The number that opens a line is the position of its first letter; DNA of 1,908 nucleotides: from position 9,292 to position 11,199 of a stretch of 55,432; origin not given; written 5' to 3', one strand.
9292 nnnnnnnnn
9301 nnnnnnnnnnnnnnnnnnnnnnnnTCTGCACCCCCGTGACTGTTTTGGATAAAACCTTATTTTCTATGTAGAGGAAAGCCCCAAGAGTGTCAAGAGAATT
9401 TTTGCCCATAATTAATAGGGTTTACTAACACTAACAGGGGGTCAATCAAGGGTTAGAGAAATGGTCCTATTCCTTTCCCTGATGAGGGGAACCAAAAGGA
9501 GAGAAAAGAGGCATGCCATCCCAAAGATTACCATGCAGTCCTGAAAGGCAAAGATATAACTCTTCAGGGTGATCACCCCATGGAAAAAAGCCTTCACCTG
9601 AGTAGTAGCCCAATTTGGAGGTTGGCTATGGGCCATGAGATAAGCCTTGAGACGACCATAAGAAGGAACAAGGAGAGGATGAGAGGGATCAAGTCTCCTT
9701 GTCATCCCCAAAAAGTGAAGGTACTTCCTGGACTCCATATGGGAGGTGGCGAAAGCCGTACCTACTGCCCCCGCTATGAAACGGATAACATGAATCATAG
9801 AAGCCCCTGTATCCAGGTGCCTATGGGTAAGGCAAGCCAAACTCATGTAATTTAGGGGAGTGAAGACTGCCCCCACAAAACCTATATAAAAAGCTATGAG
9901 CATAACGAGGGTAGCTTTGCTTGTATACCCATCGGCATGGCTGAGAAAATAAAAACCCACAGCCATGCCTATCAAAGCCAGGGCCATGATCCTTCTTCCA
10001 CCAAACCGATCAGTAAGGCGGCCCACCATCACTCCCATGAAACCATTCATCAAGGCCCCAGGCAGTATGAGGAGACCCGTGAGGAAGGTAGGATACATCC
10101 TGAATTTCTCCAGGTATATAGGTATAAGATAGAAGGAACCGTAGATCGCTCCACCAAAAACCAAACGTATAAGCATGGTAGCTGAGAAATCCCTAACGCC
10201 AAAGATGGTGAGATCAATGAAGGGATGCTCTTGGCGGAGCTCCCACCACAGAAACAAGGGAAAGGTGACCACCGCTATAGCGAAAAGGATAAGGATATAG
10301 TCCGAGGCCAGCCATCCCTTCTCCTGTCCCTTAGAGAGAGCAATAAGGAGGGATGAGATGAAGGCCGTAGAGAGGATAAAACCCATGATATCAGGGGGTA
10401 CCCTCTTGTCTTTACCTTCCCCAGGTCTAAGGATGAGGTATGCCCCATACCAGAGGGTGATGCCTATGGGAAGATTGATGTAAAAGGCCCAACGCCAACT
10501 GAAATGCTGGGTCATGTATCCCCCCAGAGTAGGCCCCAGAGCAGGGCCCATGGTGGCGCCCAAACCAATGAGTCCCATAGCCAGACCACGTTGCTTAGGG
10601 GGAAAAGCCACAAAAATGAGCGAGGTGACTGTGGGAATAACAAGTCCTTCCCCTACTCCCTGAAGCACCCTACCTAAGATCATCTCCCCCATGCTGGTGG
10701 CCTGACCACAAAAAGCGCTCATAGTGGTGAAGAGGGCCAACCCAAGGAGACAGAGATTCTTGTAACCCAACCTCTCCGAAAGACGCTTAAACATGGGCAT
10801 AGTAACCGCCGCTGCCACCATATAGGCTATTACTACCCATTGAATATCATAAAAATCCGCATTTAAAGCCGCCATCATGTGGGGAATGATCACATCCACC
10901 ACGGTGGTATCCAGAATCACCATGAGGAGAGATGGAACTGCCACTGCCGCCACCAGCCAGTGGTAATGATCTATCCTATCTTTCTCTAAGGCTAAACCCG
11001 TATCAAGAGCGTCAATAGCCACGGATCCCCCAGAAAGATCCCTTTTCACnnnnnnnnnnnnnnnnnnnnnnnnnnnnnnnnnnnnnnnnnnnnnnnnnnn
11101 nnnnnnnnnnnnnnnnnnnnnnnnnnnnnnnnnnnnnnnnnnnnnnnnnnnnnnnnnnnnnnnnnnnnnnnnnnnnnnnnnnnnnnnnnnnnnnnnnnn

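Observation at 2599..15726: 13-kb TetR-headed cluster that looks like an uncharacterised CoA-dependent acid/aldehyde pathway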

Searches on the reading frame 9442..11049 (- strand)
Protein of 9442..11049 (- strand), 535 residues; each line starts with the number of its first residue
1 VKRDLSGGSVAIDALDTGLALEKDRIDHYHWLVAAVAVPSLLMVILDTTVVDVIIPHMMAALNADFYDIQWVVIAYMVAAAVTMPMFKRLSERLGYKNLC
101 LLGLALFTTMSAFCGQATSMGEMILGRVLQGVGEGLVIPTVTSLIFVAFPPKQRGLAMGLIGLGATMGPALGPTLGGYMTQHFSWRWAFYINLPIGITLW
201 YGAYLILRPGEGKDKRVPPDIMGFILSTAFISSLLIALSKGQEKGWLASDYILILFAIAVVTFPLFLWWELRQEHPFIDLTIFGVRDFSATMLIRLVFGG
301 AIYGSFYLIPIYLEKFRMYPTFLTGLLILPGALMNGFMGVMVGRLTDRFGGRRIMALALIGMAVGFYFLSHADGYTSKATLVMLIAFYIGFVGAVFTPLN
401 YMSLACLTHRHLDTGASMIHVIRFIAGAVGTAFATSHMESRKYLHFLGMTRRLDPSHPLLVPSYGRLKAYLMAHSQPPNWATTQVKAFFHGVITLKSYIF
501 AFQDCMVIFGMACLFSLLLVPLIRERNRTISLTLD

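Call 3: search_protein_families(library=pfam, proteins=[window:9442-11049:-])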
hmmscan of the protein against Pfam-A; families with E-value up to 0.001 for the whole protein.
window:9442-11049:- (535 aa): 2 families
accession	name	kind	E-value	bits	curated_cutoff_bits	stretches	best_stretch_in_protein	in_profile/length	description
PF07690.21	MFS_1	-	7.2e-51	173.6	33.4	1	40-431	4-347/347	Major Facilitator Superfamily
PF00083.30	Sugar_tr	-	3.2e-09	36.6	22.3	1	68-204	47-189/452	Sugar (and other) transporter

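Call 4: search_protein_families(library=ncbifam, proteins=[window:9442-11049:-])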
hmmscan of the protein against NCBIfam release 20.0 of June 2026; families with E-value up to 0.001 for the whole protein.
window:9442-11049:- (535 aa): 61 families (the best 25 are shown)
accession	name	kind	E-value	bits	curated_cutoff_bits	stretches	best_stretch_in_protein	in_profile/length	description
TIGR00711.1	efflux_EmrB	subfamily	2e-117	392.9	230.2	1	36-521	6-483/485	DHA2 family efflux MFS transporter permease subunit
NF000391.1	EmrB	exception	2.2e-72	244.4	925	1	31-506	11-484/501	multidrug efflux MFS transporter permease subunit EmrB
NF007799.0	PRK10504.1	subfamily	2.7e-45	155.1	426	1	29-434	8-409/471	multidrug transporter subunit MdtD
NF000060.1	MFS_efflux_LmrB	exception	7.6e-44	150.3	800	1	45-461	30-443/479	lincomycin efflux MFS transporter Lmr(B)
NF000031.1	MFS_efflux_LmrA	exception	4.3e-34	118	850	1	34-430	34-429/484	lincomycin efflux MFS transporter Lmr(A)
NF000025.1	MFS_efflux_tcmA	exception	1.2e-33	116.7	999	1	34-331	29-324/538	tetracenomycin C efflux MFS transporter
NF011571.1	PRK14995.1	subfamily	4.4e-32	111.5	701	1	30-386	4-359/493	SmvA family efflux MFS transporter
NF000218.1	FexA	exception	4.7e-31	107.9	900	1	36-432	25-423/475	chloramphenicol/florfenicol efflux MFS transporter FexA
NF033896.2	MFS_LfrA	equivalog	5.2e-29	101.2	825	1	26-390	14-377/504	efflux MFS transporter LfrA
NF040895.2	MFS_effux_SdrM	equivalog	1.7e-27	96.7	550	1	40-396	14-358/441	multidrug efflux MFS transporter SdrM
NF000089.1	qac_MFS_AB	exception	6.8e-27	94.4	900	1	30-385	17-376/514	QacA/B family quaternary ammonium compound efflux MFS transporter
NF000009.1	tet_MFS_Tcr3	exception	8.3e-26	90.6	1000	1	40-432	39-436/512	tetracycline efflux MFS transporter Tcr3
NF000095.1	tet_MFS_OtrB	exception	1.9e-25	89.5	999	1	41-438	31-437/563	oxytetracycline resistance efflux MFS transporter OtrB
TIGR00880.1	2_A_01_02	superfamily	1.8e-24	86.5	131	1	72-197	3-128/141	multidrug resistance protein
NF040856.1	FexB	exception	5.5e-24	84.8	950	1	42-440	24-422/469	chloramphenicol/florfenicol efflux MFS transporter FexB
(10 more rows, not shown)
